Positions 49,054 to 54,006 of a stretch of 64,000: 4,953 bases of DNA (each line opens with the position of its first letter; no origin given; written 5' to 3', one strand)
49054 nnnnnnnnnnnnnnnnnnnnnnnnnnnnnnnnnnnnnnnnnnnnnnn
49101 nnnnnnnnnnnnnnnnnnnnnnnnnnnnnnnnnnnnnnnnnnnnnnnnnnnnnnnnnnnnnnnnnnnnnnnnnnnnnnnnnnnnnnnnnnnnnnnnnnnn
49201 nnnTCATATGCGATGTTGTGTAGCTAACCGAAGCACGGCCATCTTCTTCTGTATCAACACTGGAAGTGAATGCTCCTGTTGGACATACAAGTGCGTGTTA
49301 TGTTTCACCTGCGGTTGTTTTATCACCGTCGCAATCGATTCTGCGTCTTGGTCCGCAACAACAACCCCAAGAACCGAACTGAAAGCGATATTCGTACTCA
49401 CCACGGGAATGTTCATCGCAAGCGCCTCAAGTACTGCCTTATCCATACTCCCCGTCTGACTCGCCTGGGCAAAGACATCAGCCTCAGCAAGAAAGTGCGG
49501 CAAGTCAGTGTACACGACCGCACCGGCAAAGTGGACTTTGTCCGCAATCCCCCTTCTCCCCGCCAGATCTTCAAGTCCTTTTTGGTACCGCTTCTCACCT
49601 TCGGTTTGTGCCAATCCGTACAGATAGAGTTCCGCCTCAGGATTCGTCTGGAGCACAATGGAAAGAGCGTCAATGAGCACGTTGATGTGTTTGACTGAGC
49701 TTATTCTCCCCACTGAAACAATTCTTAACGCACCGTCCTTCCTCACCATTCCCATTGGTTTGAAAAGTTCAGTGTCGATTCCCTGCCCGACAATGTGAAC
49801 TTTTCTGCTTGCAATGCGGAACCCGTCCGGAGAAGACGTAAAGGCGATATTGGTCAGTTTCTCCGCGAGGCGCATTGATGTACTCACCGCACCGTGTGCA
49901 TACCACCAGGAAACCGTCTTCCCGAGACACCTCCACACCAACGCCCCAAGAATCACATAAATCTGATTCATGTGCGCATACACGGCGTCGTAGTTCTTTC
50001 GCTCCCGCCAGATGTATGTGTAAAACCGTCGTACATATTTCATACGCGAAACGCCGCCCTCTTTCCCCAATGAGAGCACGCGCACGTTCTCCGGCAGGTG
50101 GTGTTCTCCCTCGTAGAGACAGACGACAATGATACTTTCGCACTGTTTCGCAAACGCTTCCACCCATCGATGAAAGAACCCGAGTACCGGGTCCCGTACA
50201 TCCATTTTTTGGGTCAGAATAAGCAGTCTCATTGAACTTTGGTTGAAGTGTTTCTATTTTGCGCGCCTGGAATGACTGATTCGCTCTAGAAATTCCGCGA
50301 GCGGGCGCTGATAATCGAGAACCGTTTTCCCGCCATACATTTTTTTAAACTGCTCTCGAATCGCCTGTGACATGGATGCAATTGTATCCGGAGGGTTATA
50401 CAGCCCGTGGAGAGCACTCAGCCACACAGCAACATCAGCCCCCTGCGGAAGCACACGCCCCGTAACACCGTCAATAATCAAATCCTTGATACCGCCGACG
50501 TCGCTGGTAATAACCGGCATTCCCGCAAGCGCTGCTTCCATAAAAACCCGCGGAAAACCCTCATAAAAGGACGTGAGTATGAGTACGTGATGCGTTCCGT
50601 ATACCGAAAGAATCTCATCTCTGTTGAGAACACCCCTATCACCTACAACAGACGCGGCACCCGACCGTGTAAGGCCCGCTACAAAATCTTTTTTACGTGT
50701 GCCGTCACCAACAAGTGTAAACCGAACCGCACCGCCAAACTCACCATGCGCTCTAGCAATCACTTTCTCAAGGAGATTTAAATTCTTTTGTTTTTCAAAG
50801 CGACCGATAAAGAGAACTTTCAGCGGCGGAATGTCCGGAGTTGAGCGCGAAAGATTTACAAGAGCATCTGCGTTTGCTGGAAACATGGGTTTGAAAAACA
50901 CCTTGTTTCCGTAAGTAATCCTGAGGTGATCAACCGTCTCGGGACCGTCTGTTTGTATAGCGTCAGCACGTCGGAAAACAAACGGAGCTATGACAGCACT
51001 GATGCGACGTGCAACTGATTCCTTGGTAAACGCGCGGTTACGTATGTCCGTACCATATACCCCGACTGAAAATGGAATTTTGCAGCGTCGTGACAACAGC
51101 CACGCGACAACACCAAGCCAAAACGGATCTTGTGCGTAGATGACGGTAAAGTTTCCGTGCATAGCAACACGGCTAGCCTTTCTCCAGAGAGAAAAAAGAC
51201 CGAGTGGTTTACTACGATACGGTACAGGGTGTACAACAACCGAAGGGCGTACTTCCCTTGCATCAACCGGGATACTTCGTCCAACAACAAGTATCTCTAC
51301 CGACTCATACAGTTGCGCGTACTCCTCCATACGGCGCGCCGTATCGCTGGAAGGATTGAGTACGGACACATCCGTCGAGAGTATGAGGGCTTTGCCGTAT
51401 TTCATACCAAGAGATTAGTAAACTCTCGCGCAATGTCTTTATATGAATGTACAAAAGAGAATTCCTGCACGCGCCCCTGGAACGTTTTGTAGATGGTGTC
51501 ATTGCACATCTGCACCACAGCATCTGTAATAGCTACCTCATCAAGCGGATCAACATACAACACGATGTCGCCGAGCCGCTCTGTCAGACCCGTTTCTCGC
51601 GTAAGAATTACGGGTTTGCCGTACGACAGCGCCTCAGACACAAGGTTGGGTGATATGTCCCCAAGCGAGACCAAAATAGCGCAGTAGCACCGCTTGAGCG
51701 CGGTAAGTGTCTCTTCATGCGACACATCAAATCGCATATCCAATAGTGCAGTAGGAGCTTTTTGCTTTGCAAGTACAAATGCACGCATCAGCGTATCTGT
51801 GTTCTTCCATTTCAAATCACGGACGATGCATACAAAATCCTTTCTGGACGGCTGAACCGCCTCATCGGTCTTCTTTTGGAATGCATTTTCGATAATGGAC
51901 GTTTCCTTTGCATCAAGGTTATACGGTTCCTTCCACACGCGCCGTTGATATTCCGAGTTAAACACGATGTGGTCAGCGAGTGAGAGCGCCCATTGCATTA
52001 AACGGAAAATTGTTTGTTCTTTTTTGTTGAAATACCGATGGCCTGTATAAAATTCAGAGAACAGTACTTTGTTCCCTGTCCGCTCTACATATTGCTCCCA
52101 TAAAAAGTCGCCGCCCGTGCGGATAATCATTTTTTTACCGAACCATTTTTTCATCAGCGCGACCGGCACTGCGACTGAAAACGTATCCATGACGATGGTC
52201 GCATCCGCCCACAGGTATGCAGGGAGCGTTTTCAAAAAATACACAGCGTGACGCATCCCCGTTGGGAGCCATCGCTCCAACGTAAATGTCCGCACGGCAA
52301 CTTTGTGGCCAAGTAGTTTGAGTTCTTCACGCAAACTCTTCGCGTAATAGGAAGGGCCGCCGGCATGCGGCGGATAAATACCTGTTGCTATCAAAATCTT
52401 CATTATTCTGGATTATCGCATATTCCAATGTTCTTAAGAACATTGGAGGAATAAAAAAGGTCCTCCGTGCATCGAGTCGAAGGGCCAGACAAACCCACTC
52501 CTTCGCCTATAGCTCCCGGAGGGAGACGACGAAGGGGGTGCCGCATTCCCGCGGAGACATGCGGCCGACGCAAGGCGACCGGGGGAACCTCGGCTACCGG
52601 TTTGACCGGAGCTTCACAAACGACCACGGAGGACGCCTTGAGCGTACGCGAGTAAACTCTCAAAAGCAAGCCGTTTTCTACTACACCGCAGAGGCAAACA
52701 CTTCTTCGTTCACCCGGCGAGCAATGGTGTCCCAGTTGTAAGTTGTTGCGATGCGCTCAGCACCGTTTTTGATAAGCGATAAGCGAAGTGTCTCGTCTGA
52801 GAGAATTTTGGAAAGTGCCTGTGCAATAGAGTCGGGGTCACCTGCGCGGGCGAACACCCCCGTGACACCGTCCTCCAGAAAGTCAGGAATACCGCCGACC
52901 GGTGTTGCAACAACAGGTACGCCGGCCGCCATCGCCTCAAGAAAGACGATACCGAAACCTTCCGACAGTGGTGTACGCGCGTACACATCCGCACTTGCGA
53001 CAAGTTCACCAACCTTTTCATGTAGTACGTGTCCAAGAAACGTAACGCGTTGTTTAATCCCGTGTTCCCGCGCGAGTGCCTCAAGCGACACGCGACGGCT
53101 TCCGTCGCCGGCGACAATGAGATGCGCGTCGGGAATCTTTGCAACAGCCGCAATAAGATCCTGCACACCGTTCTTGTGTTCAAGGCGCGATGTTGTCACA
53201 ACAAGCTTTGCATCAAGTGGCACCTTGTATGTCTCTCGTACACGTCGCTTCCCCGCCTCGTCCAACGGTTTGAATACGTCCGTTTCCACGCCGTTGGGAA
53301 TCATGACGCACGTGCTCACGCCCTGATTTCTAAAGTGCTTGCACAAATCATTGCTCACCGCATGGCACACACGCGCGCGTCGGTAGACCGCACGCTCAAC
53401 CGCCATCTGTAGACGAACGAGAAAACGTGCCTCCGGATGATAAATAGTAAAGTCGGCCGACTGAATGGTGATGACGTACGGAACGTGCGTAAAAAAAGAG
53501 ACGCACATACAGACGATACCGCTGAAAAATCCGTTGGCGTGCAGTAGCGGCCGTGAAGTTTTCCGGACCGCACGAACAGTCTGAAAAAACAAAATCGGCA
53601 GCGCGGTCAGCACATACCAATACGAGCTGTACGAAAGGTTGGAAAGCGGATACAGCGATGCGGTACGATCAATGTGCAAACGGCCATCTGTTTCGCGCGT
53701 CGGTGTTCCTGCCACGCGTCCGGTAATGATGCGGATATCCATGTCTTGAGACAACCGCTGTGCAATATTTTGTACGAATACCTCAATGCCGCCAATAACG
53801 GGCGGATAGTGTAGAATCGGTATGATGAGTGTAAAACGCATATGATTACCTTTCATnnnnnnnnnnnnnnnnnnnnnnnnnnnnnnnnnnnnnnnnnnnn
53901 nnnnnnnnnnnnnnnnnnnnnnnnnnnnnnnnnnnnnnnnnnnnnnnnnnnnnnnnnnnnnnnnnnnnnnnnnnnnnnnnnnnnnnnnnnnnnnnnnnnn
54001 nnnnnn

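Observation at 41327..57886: Large surface-glycan locus with five SAM methyltransferases, a Kdo-kinase-like gene and serial ATGA translational coupling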

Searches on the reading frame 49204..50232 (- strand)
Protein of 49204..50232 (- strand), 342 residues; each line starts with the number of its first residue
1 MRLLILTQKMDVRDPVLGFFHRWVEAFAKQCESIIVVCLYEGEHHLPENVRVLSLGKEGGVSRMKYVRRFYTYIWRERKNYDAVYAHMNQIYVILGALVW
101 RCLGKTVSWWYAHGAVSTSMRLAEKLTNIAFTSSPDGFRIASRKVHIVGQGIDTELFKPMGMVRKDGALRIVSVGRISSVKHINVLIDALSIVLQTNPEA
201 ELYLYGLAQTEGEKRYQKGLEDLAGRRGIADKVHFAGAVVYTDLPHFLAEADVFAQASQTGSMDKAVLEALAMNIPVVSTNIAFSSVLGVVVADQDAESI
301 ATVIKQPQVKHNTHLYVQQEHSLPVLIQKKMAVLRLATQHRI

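Call 3: search_protein_families(library=pfam, proteins=[window:49204-50232:-], max_evalue=0.01)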
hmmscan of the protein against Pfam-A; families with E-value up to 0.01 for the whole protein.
window:49204-50232:- (342 aa): 4 families
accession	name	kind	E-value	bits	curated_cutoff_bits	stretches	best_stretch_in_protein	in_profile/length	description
PF13692.12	Glyco_trans_1_4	-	4.9e-22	79.2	27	1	170-305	3-137/142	Glycosyl transferases group 1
PF00534.26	Glycos_transf_1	-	1.2e-20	74.2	26.4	1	167-283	14-125/172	Glycosyl transferases group 1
PF20706.3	GT4-conflict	-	5.8e-05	22.7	26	1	142-290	171-322/385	Family 4 Glycosyltransferase in conflict systems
PF13477.12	Glyco_trans_4_2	-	0.0017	18.9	23.4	1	19-107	12-100/139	Glycosyl transferase 4-like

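Call 8: search_protein_families(library=ncbifam, proteins=[window:49204-50232:-], max_evalue=0.01)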
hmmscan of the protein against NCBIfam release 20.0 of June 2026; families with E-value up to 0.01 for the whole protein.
window:49204-50232:- (342 aa): 24 families
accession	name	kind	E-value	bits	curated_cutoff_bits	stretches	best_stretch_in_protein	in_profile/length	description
NF041876.1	EPS_EpsE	equivalog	6.4e-23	81.6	400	1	142-306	185-357/389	exopolysaccharide biosynthesis GT4 family glycosyltransferase EpsE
TIGR03088.1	stp2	hypoth_equivalog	2.1e-18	66.5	409.05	1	138-313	155-340/374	TIGR03088 family PEP-CTERM/XrtA system glycosyltransferase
TIGR04047.1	MSMEG_0565_glyc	hypoth_equivalog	2.1e-13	50.1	259.85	1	167-309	192-340/373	MSMEG_0565 family glycosyltransferase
NF038011.1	PelF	equivalog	3.2e-13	49.6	100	1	143-286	280-419/489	GT4 family glycosyltransferase PelF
TIGR03449.1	mycothiol_MshA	equivalog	1.5e-11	43.9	462.5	1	141-293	186-343/406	D-inositol-3-phosphate glycosyltransferase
NF038255.1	exopoly_VpsD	equivalog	4.8e-11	42.1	300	1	142-312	176-352/381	VpsD family glycosyltransferase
NF046085.1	XrtY_assoc_Gly1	equivalog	5.1e-09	35.5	400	1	164-331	205-368/387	XrtY-associated glycosyltransferase XYAG1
NF047684.1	TeichurnBiosyTuaC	equivalog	8.9e-09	34.7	550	1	171-320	222-364/391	teichuronic acid biosynthesis protein TuaC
TIGR03999.1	thiol_BshA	equivalog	1e-07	31.2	273.7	1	146-283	170-305/375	N-acetyl-alpha-D-glucosaminyl L-malate synthase BshA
TIGR04157.1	glyco_rSAM_CFB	subfamily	3.4e-07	29.6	400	1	171-313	230-359/406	TIGR04157 family glycosyltransferase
NF038229.1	Glyco4_Geo_Pelo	equivalog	1.3e-06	27.7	400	1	141-283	131-270/338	GPMC system family 4 glycosyltransferase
TIGR04005.1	wcaL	equivalog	1.5e-06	27.4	537.6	1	143-281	197-335/406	colanic acid biosynthesis glycosyltransferase WcaL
NF047880.1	glyco_SdgA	exception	7.4e-06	24.8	800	1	169-284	316-423/488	serine-aspartate repeat adhesin O-glycosyltransferase SdgA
NF047881.1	glyco_SdgB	exception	2.2e-05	23.3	800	1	168-294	321-446/496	serine-aspartate repeat adhesin O-glycosyltransferase SdgB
NF050063.1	ProtGlycPglJ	equivalog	3.6e-05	23.2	500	1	138-281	163-296/363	N-acetylgalactosamine-N,N'-diacetylbacillosaminyl-diphospho-undecaprenol 4-alpha-N-acetylgalactosaminyltransferase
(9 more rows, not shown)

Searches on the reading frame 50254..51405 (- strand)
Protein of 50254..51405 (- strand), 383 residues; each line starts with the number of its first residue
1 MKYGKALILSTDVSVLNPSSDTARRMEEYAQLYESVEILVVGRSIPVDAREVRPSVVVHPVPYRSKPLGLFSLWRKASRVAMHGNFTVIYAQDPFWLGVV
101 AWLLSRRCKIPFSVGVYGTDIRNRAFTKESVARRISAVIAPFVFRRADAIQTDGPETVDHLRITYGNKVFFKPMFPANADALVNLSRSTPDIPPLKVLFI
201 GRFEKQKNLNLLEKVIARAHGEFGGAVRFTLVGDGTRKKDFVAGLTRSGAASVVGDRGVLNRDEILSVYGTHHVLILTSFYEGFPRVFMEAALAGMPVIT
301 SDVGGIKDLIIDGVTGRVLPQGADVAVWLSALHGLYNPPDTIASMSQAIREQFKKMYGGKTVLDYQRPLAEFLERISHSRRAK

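Call 3: search_protein_families(library=pfam, proteins=[window:50254-51405:-], max_evalue=0.01)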
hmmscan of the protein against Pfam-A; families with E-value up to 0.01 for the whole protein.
window:50254-51405:- (383 aa): 5 families
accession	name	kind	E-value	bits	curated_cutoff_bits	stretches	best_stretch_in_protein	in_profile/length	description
PF13692.12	Glyco_trans_1_4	-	7.9e-22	78.5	27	1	196-335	3-139/142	Glycosyl transferases group 1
PF00534.26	Glycos_transf_1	-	9.3e-22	77.8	26.4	1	195-350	16-170/172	Glycosyl transferases group 1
PF13579.12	Glyco_trans_4_4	-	4.7e-13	50.2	29.7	1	26-162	11-143/158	Glycosyl transferase 4-like domain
PF20706.3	GT4-conflict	-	1.2e-10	41.4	26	1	169-355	175-374/385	Family 4 Glycosyltransferase in conflict systems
PF13439.12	Glyco_transf_4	-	7e-08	33.1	28.5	1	36-166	22-153/170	Glycosyltransferase Family 4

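Call 8: search_protein_families(library=ncbifam, proteins=[window:50254-51405:-], max_evalue=0.01)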
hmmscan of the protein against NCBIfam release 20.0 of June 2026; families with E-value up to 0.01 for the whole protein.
window:50254-51405:- (383 aa): 33 families (the best 25 are shown)
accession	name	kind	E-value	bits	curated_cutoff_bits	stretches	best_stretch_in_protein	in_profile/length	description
TIGR03088.1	stp2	hypoth_equivalog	6.9e-19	68.1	409.05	1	194-361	194-361/374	TIGR03088 family PEP-CTERM/XrtA system glycosyltransferase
TIGR03449.1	mycothiol_MshA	equivalog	1.1e-14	54.2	462.5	1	95-351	110-382/406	D-inositol-3-phosphate glycosyltransferase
NF041876.1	EPS_EpsE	equivalog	1.8e-13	50.5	400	1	189-357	207-380/389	exopolysaccharide biosynthesis GT4 family glycosyltransferase EpsE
NF007396.0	PRK09922.1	equivalog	7.4e-13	48.1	385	1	195-357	183-343/361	lipopolysaccharide 1,6-galactosyltransferase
TIGR02149.1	glgA_Coryne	subfamily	4.7e-12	45.7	302.4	1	191-362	201-379/391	glycogen synthase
NF046085.1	XrtY_assoc_Gly1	equivalog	4.2e-11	42.3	400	1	141-321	156-334/387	XrtY-associated glycosyltransferase XYAG1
NF050056.1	ProtGlycPglH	equivalog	5.3e-11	42.2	600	1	196-326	181-308/354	GalNAc-alpha-(1->4)-GalNAc-alpha-(1->3)-diNAcBac-PP-undecaprenol alpha-1,4-N-acetyl-D-galactosaminyltransferase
NF011726.0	PRK15179.1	equivalog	5.5e-11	41.5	733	1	202-342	525-666/694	Vi polysaccharide biosynthesis protein TviE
NF047684.1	TeichurnBiosyTuaC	equivalog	6.5e-11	41.8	550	1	197-312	222-330/391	teichuronic acid biosynthesis protein TuaC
TIGR03999.1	thiol_BshA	equivalog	7.1e-11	41.6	273.7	1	227-364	230-365/375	N-acetyl-alpha-D-glucosaminyl L-malate synthase BshA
TIGR04157.1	glyco_rSAM_CFB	subfamily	1.7e-09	37.2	400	1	197-321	230-350/406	TIGR04157 family glycosyltransferase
NF012034.0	PRK15490.1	equivalog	5.7e-09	34.9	813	1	222-324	425-525/578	Vi polysaccharide biosynthesis glycosyltransferase TviE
TIGR04063.1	stp3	hypoth_equivalog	6.4e-09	35.2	442.05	1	77-348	84-370/397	TIGR04063 family PEP-CTERM/XrtA system glycosyltransferase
NF041879.1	EPS_EpsH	equivalog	7.9e-09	34.7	800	1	147-360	190-403/431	exopolysaccharide biosynthesis glycosyltransferase EpsH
NF038229.1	Glyco4_Geo_Pelo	equivalog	6.5e-08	32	400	1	239-352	208-315/338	GPMC system family 4 glycosyltransferase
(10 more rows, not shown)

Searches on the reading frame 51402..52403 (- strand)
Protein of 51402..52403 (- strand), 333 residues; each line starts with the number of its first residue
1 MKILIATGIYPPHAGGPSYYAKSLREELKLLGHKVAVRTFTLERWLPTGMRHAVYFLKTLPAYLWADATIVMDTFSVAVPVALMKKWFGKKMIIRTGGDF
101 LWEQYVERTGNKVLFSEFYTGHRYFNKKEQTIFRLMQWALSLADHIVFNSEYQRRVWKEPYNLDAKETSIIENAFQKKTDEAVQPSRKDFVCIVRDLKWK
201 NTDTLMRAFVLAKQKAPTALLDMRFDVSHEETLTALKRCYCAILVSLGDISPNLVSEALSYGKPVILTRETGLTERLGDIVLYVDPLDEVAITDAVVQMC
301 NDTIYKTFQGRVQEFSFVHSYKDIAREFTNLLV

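Call 4: search_protein_families(library=pfam, proteins=[window:51402-52403:-], max_evalue=0.01)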
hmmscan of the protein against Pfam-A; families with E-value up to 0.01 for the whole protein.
window:51402-52403:- (333 aa): 3 families
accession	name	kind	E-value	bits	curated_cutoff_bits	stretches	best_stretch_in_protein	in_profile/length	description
PF13439.12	Glyco_transf_4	-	1.4e-06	28.9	28.5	1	122-174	113-165/170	Glycosyltransferase Family 4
PF13692.12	Glyco_trans_1_4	-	1.6e-05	25.6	27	1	232-302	70-142/142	Glycosyl transferases group 1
PF00534.26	Glycos_transf_1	-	0.0003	20.8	26.4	0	227-302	81-158/172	Glycosyl transferases group 1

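Call 9: search_protein_families(library=ncbifam, proteins=[window:51402-52403:-], max_evalue=0.01)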
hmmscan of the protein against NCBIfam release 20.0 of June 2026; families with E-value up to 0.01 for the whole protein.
window:51402-52403:- (333 aa): 4 families
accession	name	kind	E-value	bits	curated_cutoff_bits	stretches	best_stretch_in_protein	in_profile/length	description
TIGR04047.1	MSMEG_0565_glyc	hypoth_equivalog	0.00017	20.8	259.85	1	255-327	293-366/373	MSMEG_0565 family glycosyltransferase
TIGR03088.1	stp2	hypoth_equivalog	0.0013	17.8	409.05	0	238-311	272-347/374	TIGR03088 family PEP-CTERM/XrtA system glycosyltransferase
NF050063.1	ProtGlycPglJ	equivalog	0.0025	17.1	500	0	135-217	137-224/363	N-acetylgalactosamine-N,N'-diacetylbacillosaminyl-diphospho-undecaprenol 4-alpha-N-acetylgalactosaminyltransferase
TIGR04157.1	glyco_rSAM_CFB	subfamily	0.0027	16.7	400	0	129-180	156-207/406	TIGR04157 family glycosyltransferase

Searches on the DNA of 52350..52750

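Call 68: search_rna_families(source=window, start=52350, end=52750, threshold=evalue, max_evalue=1)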
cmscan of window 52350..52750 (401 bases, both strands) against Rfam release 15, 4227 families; matches with E-value up to 1: 1.
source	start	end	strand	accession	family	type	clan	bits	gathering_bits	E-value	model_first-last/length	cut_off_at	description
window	52451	52537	-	RF02837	anti-hemB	Gene; sRNA;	-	18.5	49.5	0.057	1-81/81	no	Burkholderia RNA 7 (anti-hemB)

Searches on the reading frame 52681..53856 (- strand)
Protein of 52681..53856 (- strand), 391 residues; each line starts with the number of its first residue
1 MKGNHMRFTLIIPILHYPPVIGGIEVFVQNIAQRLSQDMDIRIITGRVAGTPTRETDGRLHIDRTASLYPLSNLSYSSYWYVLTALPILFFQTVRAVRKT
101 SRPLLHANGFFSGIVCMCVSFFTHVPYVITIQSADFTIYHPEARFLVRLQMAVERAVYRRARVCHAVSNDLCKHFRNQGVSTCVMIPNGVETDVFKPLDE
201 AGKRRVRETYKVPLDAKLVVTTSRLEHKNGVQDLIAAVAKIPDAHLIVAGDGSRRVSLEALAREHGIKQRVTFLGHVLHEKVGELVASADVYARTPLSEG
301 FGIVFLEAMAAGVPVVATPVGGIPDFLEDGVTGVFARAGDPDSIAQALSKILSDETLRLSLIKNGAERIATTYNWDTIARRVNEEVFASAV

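Call 4: search_protein_families(library=pfam, proteins=[window:52681-53856:-], max_evalue=0.01)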
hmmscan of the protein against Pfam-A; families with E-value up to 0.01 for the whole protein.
window:52681-53856:- (391 aa): 6 families
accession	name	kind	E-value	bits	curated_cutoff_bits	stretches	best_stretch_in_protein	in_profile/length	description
PF00534.26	Glycos_transf_1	-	2.6e-41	141.4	26.4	1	206-367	5-171/172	Glycosyl transferases group 1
PF13692.12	Glyco_trans_1_4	-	1.9e-35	122.7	27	1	217-354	2-142/142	Glycosyl transferases group 1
PF13439.12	Glyco_transf_4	-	2e-17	64.2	28.5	1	21-193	1-169/170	Glycosyltransferase Family 4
PF13579.12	Glyco_trans_4_4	-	3.6e-16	60.3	29.7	1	22-189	1-158/158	Glycosyl transferase 4-like domain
PF13524.12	Glyco_trans_1_2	-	3.1e-12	47.1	25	1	233-381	4-141/144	Glycosyl transferase-like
PF20706.3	GT4-conflict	-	9.1e-10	38.5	26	1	151-381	137-384/385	Family 4 Glycosyltransferase in conflict systems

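Call 9: search_protein_families(library=ncbifam, proteins=[window:52681-53856:-], max_evalue=0.01)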
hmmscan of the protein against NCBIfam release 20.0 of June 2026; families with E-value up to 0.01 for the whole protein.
window:52681-53856:- (391 aa): 44 families (the best 25 are shown)
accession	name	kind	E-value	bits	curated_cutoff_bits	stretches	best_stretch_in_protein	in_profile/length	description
NF047684.1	TeichurnBiosyTuaC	equivalog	4.2e-36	124.7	550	1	104-384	111-384/391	teichuronic acid biosynthesis protein TuaC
TIGR03999.1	thiol_BshA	equivalog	3.5e-35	121.6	273.7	1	124-380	113-364/375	N-acetyl-alpha-D-glucosaminyl L-malate synthase BshA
NF041876.1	EPS_EpsE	equivalog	2.4e-32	112.7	400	1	158-380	159-387/389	exopolysaccharide biosynthesis GT4 family glycosyltransferase EpsE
TIGR04047.1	MSMEG_0565_glyc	hypoth_equivalog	3.5e-32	111.9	259.85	1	137-381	116-366/373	MSMEG_0565 family glycosyltransferase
TIGR02149.1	glgA_Coryne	subfamily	7.6e-32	110.9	302.4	1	16-383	9-384/391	glycogen synthase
TIGR03449.1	mycothiol_MshA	equivalog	2.3e-31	109.1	462.5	1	22-384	21-398/406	D-inositol-3-phosphate glycosyltransferase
TIGR03088.1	stp2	hypoth_equivalog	7.4e-31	107.5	409.05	1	166-381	142-365/374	TIGR03088 family PEP-CTERM/XrtA system glycosyltransferase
TIGR04063.1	stp3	hypoth_equivalog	5e-26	91.5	442.05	1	112-382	104-388/397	TIGR04063 family PEP-CTERM/XrtA system glycosyltransferase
NF053787.1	GlcN_PG_synth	equivalog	3e-24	85.5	480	1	155-383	138-353/361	N-acetylglucosaminyl phosphatidylglycerol synthase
NF038295.1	EPS_HpsP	equivalog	3.8e-22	78.8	550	1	22-382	14-380/388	hormogonium polysaccharide biosynthesis glycosyltransferase HpsP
TIGR04157.1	glyco_rSAM_CFB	subfamily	9.6e-21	74.2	400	1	181-379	193-399/406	TIGR04157 family glycosyltransferase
NF012028.0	PRK15484.1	subfamily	5.4e-17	61.9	618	1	140-386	119-375/380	lipopolysaccharide N-acetylglucosaminyltransferase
NF049988.1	MGlcDAGSynMgs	equivalog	5.6e-17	62.2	400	1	175-383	170-381/398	alpha-monoglucosyldiacylglycerol synthase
NF041010.1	glycosy_Agl16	equivalog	6.3e-17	61.5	575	1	17-384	10-346/352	glycosylation protein Agl16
NF007640.0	PRK10307.1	subfamily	9.4e-17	61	276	1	145-386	156-404/411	WcaI family glycosyltransferase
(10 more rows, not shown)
